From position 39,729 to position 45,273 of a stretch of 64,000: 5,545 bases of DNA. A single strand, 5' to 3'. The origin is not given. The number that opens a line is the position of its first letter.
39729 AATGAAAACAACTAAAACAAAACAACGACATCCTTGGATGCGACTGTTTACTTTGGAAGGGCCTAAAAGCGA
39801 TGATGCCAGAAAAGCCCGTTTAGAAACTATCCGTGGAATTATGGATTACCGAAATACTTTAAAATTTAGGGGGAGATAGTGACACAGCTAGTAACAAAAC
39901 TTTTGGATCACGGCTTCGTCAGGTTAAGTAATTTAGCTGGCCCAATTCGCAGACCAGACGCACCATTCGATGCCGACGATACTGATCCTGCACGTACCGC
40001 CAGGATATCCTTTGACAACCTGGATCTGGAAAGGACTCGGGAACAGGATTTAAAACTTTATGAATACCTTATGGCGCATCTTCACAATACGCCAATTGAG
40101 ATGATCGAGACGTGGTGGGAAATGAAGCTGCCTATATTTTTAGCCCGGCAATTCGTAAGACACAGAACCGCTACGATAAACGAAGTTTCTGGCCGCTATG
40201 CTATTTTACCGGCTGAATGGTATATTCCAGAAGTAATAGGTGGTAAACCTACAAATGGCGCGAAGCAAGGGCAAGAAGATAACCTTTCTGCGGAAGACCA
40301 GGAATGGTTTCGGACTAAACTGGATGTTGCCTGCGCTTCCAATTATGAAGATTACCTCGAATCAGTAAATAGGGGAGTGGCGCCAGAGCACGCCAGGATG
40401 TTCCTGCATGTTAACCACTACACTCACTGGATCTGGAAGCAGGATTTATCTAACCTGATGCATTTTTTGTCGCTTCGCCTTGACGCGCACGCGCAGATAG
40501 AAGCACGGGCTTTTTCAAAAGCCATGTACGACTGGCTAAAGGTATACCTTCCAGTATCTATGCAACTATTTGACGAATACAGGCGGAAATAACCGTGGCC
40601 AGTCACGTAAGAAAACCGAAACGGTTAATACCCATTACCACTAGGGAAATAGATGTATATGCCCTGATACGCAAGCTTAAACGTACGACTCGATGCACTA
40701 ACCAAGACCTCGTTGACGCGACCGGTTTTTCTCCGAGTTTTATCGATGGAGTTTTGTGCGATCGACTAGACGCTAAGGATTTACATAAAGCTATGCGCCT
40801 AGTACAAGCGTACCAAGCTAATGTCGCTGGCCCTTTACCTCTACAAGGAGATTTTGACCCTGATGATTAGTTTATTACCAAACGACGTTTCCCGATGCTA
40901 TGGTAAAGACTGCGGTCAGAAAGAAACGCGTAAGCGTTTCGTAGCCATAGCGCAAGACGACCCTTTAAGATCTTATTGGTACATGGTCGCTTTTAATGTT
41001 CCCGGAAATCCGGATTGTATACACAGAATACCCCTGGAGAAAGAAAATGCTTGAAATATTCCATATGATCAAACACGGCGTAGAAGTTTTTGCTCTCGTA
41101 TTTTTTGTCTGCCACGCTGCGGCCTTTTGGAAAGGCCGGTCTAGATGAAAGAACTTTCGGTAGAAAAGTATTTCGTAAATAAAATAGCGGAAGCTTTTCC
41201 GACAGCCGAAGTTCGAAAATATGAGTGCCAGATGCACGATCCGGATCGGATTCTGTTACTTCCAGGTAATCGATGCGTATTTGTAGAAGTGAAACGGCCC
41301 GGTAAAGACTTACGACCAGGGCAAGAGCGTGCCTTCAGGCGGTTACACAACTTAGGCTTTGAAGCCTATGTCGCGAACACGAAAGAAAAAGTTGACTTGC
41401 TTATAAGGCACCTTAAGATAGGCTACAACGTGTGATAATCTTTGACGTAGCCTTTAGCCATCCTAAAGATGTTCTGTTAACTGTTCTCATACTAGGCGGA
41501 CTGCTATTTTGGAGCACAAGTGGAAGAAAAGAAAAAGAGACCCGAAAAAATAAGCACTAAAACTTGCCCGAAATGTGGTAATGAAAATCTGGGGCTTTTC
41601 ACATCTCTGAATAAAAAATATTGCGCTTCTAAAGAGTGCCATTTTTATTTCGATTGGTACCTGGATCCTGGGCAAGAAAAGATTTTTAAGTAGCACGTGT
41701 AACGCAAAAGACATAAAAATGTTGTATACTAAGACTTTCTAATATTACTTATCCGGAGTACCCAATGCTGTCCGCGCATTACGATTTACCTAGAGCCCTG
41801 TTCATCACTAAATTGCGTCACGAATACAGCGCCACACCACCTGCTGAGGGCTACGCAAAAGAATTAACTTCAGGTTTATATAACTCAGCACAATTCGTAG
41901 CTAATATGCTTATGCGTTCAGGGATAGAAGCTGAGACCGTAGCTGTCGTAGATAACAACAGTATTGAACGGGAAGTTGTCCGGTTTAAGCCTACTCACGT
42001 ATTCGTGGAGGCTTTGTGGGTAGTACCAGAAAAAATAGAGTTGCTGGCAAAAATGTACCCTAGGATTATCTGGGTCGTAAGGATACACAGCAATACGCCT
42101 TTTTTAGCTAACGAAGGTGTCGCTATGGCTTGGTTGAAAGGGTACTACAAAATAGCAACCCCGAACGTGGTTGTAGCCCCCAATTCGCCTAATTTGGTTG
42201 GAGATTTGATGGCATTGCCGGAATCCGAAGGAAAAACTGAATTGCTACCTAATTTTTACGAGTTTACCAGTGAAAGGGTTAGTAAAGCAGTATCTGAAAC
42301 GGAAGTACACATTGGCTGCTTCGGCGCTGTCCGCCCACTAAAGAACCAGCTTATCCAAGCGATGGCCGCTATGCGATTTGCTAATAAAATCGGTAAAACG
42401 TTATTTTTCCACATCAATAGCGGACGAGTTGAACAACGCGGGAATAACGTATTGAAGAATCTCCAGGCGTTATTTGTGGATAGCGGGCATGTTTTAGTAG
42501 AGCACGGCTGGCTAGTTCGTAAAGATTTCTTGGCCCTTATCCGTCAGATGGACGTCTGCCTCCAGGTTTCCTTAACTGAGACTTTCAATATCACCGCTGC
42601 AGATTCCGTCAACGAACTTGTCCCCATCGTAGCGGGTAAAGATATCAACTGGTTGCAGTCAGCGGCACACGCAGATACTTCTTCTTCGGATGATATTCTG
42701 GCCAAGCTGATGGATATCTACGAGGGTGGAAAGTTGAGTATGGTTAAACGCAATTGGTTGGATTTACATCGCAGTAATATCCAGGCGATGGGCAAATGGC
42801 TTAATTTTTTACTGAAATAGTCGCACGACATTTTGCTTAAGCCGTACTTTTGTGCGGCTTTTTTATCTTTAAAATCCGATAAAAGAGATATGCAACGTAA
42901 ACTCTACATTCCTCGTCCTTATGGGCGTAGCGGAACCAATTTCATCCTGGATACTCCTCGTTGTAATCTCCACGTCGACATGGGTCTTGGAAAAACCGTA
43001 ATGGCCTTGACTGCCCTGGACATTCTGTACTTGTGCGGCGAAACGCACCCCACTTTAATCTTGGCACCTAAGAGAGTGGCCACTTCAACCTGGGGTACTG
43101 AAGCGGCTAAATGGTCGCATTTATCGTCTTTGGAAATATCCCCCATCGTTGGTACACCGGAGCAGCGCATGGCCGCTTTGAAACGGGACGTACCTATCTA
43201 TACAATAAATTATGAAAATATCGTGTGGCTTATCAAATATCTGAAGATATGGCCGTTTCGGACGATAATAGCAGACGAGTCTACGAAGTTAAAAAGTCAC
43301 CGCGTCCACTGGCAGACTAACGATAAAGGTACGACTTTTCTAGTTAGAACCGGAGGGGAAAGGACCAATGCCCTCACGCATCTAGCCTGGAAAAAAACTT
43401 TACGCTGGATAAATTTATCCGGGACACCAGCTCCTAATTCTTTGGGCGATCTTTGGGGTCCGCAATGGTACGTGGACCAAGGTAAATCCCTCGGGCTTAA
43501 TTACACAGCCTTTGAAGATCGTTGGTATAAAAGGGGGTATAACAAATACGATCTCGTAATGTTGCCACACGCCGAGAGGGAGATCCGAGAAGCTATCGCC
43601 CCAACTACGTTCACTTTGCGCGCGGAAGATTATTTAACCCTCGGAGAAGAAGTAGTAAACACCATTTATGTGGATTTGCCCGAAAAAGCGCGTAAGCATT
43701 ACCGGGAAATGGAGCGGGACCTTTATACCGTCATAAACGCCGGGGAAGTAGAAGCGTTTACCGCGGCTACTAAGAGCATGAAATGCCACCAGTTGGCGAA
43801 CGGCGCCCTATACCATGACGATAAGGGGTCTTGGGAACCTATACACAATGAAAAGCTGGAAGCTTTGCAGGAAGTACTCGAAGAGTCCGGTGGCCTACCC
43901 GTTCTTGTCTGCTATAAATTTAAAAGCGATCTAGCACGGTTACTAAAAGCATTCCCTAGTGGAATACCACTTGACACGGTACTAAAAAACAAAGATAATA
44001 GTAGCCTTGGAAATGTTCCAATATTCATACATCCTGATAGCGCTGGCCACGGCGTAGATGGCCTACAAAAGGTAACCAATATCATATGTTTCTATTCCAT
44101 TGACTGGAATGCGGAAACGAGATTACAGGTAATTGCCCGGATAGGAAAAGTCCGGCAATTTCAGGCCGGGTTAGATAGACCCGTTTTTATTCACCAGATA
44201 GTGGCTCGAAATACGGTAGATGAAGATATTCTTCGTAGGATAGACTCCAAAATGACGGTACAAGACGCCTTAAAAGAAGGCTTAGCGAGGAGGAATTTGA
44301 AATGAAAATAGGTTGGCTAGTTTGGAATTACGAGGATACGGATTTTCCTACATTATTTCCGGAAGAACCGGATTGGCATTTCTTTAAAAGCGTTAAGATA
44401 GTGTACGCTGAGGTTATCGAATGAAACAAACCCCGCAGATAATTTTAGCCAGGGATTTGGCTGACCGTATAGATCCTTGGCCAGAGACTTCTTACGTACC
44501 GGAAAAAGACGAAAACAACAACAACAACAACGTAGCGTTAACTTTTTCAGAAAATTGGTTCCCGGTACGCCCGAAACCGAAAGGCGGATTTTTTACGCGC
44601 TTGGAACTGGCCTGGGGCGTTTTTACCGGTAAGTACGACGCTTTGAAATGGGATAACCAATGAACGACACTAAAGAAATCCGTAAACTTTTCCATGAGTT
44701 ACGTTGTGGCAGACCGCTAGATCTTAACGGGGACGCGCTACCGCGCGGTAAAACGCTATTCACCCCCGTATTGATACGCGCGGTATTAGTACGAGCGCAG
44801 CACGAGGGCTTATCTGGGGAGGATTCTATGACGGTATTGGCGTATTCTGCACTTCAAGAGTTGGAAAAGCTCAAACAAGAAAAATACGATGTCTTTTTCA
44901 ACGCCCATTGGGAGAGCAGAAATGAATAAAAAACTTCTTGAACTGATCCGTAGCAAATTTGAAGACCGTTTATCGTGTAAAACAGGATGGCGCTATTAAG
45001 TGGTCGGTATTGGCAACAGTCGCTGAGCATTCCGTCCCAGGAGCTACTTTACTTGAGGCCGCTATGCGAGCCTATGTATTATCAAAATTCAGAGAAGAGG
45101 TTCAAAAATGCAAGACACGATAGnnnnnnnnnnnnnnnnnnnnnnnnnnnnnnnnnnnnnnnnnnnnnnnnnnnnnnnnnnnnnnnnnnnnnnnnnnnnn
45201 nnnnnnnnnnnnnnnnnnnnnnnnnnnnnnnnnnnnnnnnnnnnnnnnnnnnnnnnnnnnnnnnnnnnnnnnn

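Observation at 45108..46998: DHH/DHHA1 phosphoesterase, RNR-C-terminal-like fragment and ASCH protein in one accessory cluster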

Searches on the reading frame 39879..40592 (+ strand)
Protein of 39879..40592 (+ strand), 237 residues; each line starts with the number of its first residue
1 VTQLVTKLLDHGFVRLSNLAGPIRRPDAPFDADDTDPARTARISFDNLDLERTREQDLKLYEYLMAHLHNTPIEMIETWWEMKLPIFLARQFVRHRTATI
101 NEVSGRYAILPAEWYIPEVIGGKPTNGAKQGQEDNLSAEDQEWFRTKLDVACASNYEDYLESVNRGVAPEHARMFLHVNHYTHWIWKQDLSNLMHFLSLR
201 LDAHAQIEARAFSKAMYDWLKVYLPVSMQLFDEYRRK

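Call 58: search_protein_families(library=pfam, proteins=[window:39879-40592:+], max_evalue=0.05)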
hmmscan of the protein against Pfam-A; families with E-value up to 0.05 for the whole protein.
window:39879-40592:+ (237 aa): 1 family
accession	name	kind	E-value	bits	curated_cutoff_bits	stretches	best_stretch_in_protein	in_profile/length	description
PF02511.20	Thy1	-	5.5e-39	134.4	24.8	1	36-225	12-190/191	Thymidylate synthase complementing protein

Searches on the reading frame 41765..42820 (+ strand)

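Call 3: search_protein_families(library=pfam, proteins=[window:41765-42820:+], max_evalue=0.1)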
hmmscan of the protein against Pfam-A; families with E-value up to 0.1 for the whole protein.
window:41765-42820:+ (351 aa): 0 families

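Call 4: search_protein_families(library=phrogs, proteins=[window:41765-42820:+], max_evalue=0.01)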
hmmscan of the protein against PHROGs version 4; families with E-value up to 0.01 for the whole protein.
window:41765-42820:+ (351 aa): 0 families

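Call 23: search_protein_families(library=ncbifam, proteins=[window:41765-42820:+], max_evalue=0.1)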
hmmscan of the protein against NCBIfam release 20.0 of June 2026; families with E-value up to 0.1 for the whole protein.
window:41765-42820:+ (351 aa): 1 family
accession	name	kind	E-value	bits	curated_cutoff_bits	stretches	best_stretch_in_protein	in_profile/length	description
TIGR04047.1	MSMEG_0565_glyc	hypoth_equivalog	0.086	11.9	259.85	0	228-318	244-338/373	MSMEG_0565 family glycosyltransferase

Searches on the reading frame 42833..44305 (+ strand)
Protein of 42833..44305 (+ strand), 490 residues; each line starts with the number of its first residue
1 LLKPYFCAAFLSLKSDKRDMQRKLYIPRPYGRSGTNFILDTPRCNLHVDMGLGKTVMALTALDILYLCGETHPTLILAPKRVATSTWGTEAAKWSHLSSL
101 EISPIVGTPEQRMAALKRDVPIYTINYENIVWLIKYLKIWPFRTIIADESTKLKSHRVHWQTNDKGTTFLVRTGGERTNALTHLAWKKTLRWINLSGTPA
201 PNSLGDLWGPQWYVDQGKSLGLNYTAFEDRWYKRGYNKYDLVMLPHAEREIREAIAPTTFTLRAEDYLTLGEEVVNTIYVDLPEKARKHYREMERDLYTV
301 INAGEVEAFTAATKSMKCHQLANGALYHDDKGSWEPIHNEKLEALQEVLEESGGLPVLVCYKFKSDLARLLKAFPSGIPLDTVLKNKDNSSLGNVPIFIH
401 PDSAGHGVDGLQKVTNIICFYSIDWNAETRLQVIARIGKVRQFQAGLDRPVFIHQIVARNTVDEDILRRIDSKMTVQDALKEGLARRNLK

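Call 3: search_protein_families(library=pfam, proteins=[window:42833-44305:+], max_evalue=0.1)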
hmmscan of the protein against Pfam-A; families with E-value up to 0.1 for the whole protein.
window:42833-44305:+ (490 aa): 4 families
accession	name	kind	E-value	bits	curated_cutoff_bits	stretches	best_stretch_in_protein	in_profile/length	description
PF00176.29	SNF2-rel_dom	-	6.2e-13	48.9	24.9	1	48-308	24-268/290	SNF2-related domain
PF00270.35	DEAD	-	0.025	14.8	26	1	46-156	19-132/167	DEAD/DEAH box helicase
PF00271.37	Helicase_C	-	0.048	14.4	23.5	0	341-439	2-108/110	Helicase conserved C-terminal domain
PF04851.21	ResIII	-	0.098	13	22.5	0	46-153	28-137/164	Type III restriction enzyme, res subunit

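Call 4: search_protein_families(library=phrogs, proteins=[window:42833-44305:+], max_evalue=0.01)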
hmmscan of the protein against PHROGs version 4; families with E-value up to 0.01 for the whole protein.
window:42833-44305:+ (490 aa): 3 families
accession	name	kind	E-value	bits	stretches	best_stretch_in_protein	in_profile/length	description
phrog_62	-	DNA, RNA and nucleotide metabolism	3.5e-121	407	1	25-487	695-1139/1881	DNA helicase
phrog_11354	-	unknown function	1.8e-12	48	1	390-482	19-106/116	-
phrog_11801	-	other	0.00092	17.4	0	28-94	868-933/2269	DNA methyltransferase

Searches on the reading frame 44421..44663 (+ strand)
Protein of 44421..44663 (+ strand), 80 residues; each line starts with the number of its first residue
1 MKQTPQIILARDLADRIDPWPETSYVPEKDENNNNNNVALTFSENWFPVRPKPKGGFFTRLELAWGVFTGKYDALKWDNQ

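Call 3: search_protein_families(library=pfam, proteins=[window:44421-44663:+], max_evalue=0.1)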
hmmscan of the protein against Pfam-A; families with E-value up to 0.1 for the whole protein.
window:44421-44663:+ (80 aa): 0 families

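Call 4: search_protein_families(library=phrogs, proteins=[window:44421-44663:+], max_evalue=0.01)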
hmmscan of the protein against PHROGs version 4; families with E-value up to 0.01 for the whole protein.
window:44421-44663:+ (80 aa): 1 family
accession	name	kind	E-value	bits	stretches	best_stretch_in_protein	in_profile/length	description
phrog_21988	-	unknown function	5.2e-07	30.5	1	44-78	21-55/58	-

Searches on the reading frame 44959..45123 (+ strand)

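Call 58: search_protein_families(library=pfam, proteins=[window:44959-45123:+], max_evalue=0.05)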
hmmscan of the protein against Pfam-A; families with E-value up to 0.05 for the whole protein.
window:44959-45123:+ (54 aa): 1 family
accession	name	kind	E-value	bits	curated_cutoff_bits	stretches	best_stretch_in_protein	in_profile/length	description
PF10765.14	Phage_P22_NinX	-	0.0097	16.6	22.6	1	21-43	92-114/114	Bacteriophage P22, NinX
